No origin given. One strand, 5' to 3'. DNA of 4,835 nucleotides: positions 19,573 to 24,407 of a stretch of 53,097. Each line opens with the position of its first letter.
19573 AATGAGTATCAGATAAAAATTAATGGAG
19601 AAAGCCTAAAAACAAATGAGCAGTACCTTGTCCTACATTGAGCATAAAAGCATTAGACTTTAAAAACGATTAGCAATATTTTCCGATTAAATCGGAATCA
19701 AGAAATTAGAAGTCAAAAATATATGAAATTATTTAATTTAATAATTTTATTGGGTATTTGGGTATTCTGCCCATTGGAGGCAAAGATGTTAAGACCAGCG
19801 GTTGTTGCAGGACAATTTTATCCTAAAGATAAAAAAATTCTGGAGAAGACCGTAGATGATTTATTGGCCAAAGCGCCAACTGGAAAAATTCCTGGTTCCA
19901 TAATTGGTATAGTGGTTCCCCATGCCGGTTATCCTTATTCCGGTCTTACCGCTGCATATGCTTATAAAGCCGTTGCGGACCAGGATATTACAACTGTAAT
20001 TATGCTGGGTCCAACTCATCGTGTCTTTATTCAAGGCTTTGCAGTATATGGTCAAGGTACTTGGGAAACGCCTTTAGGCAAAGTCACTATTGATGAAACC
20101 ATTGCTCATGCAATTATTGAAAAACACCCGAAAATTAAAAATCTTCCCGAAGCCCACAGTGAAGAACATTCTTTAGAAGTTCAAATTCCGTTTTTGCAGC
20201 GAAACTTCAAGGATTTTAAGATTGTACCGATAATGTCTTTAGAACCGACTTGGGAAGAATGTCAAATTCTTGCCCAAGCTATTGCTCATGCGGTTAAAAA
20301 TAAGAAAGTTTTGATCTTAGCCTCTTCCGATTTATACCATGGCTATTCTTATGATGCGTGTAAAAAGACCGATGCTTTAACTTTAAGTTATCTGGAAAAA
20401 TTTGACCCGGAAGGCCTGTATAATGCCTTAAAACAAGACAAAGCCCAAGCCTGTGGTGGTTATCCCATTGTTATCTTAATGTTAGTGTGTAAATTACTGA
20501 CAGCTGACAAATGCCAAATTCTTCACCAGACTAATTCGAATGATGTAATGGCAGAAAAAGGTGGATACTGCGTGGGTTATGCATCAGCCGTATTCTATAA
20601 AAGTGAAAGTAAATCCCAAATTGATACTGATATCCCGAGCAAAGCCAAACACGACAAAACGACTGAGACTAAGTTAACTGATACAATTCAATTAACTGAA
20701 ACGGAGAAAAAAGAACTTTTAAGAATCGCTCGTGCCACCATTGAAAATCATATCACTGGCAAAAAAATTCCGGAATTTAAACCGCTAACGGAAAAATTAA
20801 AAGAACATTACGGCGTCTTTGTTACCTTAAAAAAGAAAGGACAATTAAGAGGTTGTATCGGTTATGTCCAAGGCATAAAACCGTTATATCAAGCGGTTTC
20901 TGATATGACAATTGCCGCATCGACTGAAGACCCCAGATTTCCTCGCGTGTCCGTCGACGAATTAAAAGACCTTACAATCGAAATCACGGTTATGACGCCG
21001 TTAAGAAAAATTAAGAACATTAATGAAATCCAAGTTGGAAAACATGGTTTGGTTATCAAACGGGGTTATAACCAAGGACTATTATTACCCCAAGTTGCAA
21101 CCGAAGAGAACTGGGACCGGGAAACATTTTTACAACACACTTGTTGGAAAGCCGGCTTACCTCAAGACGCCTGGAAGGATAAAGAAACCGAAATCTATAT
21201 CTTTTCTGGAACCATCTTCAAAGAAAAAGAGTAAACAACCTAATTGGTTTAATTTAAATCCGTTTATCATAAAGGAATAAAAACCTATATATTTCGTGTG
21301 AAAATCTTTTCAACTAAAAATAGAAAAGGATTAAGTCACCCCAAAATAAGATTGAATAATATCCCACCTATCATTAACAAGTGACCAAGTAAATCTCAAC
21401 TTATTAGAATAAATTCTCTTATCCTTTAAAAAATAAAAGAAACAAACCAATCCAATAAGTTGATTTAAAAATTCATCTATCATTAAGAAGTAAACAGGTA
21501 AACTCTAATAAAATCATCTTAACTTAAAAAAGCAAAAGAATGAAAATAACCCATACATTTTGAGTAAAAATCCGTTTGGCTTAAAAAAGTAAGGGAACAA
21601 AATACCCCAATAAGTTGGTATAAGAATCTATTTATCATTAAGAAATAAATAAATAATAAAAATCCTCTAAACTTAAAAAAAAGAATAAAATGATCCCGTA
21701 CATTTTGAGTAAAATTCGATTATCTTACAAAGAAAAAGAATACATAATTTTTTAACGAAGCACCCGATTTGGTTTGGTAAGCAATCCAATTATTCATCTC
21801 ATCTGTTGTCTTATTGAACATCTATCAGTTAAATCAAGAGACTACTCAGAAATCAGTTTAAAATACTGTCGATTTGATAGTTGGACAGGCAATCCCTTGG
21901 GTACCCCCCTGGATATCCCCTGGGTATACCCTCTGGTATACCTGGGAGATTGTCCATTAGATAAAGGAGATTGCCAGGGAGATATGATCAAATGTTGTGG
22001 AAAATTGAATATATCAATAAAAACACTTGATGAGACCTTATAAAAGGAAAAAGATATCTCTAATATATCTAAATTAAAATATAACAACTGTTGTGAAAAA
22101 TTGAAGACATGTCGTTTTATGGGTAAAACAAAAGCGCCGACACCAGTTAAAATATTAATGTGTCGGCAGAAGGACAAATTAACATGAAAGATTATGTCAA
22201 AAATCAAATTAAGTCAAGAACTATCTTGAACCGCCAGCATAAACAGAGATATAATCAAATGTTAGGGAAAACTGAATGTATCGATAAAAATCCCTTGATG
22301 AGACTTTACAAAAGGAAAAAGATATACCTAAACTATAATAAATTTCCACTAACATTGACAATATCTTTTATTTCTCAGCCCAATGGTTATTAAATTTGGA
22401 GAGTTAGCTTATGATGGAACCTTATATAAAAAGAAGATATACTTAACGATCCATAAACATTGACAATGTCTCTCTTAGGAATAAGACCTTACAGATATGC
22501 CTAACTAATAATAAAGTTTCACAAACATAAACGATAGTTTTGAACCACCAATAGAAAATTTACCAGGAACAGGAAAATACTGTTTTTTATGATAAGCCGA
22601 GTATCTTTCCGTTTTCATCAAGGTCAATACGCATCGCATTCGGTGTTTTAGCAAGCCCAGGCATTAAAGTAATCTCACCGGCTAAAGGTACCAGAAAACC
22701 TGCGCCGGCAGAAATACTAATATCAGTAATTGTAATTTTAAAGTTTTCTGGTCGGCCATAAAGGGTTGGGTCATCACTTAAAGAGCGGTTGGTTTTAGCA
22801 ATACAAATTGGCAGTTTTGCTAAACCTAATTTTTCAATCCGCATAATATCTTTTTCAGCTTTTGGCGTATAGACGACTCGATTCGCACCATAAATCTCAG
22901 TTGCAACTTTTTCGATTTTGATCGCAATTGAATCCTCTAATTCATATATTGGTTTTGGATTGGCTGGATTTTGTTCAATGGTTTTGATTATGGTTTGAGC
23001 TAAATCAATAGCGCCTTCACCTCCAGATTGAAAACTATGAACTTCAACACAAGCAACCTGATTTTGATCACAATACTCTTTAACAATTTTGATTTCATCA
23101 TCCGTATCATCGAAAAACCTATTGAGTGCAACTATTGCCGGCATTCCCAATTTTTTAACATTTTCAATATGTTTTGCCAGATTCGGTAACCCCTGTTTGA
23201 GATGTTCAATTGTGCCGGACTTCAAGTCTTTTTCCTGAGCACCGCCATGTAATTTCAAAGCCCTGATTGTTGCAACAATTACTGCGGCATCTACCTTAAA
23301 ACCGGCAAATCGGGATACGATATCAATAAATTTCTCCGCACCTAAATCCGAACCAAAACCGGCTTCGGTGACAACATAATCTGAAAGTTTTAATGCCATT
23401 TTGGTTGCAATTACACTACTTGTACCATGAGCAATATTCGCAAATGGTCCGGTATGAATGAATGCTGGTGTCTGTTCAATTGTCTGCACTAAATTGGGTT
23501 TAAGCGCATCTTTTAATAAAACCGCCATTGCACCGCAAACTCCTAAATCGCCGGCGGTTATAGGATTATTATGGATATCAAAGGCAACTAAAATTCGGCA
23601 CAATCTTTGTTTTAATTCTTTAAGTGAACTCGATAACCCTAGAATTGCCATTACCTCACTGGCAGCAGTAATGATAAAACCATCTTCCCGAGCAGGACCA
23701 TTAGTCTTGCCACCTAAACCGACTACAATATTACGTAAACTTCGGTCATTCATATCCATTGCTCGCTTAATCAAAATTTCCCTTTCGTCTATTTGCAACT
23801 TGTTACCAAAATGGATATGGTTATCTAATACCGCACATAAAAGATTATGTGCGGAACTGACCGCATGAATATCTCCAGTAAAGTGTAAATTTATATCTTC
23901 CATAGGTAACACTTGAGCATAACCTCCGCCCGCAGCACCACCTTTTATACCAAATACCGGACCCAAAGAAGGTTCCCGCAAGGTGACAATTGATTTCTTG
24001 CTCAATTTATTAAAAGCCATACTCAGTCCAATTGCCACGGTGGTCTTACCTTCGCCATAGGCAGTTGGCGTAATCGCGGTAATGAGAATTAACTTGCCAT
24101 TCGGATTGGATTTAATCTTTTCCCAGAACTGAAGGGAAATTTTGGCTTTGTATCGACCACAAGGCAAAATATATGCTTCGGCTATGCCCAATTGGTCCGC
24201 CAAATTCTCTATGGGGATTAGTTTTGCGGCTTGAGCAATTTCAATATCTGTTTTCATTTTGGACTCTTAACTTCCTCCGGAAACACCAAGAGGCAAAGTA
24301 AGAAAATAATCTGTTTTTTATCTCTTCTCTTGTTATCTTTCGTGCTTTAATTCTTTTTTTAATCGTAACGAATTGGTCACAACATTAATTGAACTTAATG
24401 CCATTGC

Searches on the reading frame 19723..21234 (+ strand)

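Call 60: search_protein_families(library=pfam, proteins=[window:19723-21234:+], max_evalue=0.00001)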
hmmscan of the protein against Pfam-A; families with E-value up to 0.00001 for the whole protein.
window:19723-21234:+ (503 aa): 2 families
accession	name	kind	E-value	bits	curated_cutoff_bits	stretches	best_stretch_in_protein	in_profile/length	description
PF01875.22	Memo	-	3.6e-62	210.5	27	1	26-290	2-269/269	Memo-like protein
PF01871.22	AMMECR1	-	9.5e-60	201.4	25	1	333-499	1-168/168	AMMECR1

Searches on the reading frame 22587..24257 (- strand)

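Call 60: search_protein_families(library=pfam, proteins=[window:22587-24257:-], max_evalue=0.00001)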
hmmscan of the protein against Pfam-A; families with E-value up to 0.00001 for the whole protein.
window:22587-24257:- (556 aa): 1 family
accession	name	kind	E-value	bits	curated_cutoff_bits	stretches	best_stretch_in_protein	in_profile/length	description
PF01268.25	FTHFS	-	3.7e-253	841.2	27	1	2-556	1-556/556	Formate--tetrahydrofolate ligase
